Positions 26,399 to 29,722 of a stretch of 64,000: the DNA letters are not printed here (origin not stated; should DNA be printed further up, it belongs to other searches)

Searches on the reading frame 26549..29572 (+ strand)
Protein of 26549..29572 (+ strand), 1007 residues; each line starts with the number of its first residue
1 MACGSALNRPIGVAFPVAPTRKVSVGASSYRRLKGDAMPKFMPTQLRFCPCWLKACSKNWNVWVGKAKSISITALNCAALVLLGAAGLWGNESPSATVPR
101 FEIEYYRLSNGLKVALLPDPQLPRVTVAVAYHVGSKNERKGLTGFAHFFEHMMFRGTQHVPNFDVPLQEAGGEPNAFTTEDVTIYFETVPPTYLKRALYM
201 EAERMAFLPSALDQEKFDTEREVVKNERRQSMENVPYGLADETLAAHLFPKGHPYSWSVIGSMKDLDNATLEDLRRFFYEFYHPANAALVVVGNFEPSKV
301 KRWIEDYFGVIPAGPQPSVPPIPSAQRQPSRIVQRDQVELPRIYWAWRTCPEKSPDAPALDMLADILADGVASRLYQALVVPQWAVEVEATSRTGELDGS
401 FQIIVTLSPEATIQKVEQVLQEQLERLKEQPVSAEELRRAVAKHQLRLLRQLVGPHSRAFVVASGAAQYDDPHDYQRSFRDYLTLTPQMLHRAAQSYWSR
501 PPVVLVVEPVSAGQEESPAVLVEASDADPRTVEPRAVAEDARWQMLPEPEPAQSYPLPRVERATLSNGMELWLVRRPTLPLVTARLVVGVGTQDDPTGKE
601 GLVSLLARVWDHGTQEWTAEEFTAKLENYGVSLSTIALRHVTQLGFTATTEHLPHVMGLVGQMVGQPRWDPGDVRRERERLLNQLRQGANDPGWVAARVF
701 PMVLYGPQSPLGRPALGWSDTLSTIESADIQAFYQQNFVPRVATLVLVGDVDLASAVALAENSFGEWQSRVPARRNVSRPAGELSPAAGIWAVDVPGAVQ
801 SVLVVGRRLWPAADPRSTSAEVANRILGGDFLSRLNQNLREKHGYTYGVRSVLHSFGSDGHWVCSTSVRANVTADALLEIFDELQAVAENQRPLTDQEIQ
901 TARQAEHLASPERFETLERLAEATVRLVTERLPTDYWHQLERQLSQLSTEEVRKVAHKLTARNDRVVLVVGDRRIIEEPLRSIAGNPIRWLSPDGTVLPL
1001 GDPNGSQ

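Call 84: search_protein_families(library=pfam, proteins=[window:26549-29572:+])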
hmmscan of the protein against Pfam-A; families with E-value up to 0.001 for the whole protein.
window:26549-29572:+ (1007 aa): 2 families
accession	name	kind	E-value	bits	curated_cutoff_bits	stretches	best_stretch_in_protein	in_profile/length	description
PF05193.26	Peptidase_M16_C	-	1e-66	224.7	23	2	269-442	2-179/181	Peptidase M16 inactive domain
PF00675.25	Peptidase_M16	-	8.1e-31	107.4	22.3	2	113-235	1-123/149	Insulinase (Peptidase family M16)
